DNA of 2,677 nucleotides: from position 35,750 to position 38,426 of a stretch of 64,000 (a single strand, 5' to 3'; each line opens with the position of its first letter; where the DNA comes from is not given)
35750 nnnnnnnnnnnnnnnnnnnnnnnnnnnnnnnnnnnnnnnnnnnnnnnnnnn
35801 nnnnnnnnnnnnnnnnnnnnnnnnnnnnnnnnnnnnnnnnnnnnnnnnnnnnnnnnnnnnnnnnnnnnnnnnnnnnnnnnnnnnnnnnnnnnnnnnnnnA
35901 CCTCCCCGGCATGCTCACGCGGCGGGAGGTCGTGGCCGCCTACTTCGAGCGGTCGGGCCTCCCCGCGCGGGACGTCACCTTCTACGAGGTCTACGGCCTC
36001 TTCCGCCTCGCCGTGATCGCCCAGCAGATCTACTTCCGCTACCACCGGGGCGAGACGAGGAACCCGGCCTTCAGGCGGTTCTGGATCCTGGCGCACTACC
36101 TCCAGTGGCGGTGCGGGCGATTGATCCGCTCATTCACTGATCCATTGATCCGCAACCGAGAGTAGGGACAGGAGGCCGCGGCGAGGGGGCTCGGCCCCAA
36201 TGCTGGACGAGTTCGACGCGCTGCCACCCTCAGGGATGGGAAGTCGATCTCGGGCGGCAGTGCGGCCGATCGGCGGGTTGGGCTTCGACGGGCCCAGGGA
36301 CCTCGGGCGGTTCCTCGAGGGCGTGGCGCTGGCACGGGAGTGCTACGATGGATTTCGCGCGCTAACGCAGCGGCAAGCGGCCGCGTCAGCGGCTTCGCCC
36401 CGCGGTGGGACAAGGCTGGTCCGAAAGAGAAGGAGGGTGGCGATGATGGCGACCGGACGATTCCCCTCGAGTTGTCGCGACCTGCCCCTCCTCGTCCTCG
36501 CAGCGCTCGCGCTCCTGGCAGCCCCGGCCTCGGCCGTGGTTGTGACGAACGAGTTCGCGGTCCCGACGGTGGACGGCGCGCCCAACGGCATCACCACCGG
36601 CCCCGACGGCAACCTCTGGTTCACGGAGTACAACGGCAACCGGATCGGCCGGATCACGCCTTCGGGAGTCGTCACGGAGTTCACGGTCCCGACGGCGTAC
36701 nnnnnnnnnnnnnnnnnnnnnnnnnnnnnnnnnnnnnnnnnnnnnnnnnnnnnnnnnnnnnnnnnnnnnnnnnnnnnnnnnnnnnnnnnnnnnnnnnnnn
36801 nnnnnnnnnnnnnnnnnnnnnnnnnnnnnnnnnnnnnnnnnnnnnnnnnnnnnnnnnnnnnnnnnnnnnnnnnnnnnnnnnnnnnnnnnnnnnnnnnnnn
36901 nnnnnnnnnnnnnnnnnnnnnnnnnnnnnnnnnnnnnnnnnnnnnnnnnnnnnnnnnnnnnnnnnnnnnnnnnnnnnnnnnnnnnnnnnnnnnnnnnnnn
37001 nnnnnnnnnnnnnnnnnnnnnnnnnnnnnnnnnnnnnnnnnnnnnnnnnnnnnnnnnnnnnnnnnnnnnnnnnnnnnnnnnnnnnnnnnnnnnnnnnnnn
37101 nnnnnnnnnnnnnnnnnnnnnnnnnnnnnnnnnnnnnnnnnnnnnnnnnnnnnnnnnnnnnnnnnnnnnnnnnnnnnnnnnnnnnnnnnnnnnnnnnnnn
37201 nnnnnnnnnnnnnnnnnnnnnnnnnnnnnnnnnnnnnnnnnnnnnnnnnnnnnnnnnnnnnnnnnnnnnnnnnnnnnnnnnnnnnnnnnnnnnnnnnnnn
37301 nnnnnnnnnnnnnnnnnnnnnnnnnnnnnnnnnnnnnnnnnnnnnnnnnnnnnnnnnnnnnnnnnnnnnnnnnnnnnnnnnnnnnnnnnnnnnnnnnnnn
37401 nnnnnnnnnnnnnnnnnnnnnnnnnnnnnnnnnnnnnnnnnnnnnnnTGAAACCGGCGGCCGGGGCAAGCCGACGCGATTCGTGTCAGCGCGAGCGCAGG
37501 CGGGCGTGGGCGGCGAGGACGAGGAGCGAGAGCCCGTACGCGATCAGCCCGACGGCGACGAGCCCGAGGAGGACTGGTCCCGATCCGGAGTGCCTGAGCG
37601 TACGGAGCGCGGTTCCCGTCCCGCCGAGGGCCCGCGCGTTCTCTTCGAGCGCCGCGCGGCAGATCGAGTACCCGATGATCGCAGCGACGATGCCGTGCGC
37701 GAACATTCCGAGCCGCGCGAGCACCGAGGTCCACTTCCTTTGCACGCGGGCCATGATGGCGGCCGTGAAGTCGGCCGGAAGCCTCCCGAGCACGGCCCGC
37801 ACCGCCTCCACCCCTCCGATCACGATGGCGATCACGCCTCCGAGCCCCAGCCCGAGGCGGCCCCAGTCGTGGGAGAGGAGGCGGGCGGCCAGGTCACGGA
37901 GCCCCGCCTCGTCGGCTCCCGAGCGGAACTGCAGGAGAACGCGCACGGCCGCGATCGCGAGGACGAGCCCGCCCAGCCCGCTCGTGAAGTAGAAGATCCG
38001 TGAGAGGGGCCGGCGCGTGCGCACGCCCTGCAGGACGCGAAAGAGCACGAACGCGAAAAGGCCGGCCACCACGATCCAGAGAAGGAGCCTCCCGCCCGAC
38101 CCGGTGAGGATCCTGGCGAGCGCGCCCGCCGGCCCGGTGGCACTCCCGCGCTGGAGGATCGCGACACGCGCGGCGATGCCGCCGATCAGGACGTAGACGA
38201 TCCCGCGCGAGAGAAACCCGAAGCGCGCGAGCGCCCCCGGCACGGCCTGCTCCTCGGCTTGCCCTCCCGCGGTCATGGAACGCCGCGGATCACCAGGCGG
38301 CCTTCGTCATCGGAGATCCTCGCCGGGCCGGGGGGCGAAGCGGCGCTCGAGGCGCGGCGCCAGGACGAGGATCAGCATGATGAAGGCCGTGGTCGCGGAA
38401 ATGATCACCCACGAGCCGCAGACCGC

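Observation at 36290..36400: Displaced, stop-less copy of the DAHP synthase 3' end lies 8.7 kb downstream of the intact gene, in frame with the Vgb-like ORF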

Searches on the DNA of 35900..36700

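Call 51: search_rna_families(source=window, start=35900, end=36700, threshold=evalue, max_evalue=1)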
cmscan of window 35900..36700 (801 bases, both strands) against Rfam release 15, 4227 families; matches with E-value up to 1: 0.
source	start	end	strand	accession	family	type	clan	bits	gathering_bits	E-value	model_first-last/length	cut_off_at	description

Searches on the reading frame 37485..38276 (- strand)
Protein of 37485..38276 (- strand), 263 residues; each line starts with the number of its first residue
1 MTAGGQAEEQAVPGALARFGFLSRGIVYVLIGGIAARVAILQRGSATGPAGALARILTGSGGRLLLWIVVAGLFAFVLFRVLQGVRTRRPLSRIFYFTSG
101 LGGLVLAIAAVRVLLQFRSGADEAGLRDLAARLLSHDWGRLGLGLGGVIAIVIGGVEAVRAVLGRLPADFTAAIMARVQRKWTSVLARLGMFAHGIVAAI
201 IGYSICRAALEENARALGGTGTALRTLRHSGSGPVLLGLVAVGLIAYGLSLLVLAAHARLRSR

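Call 19: find_encoding_contigs(protein=window:37485-38276:-, flank=10000, max_places=10)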
Protein window:37485-38276:- (263 aa): 3 contigs read that carry it; 3 places shown.
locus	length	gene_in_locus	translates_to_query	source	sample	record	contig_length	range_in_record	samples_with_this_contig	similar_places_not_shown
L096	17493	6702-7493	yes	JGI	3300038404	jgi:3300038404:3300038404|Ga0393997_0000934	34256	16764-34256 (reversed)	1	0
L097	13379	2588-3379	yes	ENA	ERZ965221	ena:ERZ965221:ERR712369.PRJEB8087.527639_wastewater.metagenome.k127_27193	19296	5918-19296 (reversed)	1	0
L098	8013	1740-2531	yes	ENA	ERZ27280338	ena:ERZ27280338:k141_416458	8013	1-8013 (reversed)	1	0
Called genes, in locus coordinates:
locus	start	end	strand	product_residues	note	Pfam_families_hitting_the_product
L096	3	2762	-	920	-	?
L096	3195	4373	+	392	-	PF01145:Band_7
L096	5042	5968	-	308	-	-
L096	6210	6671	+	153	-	PF02308:MgtC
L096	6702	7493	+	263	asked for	PF06724:DUF1206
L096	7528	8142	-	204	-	-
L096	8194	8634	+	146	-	-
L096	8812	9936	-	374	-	PF01636:APH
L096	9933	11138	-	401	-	PF02771:Acyl-CoA_dh_N, PF02770:Acyl-CoA_dh_M, PF00441:Acyl-CoA_dh_1, PF08028:Acyl-CoA_dh_2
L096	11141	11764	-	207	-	PF00561:Abhydrolase_1, PF12146:Hydrolase_4, PF12697:Abhydrolase_6, PF00561:Abhydrolase_1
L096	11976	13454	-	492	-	PF03007:WS_DGAT_cat, PF06974:WS_DGAT_C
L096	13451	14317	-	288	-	PF00106:adh_short, PF01370:Epimerase (weak), PF08659:KR, PF13561:adh_short_C2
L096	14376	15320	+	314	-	PF00126:HTH_1, PF03466:LysR_substrate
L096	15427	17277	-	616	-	-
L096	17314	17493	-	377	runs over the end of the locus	PF18152:DAHP_snth_FXD, PF00793:DAHP_synth_1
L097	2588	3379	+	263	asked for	PF06724:DUF1206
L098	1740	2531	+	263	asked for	PF06724:DUF1206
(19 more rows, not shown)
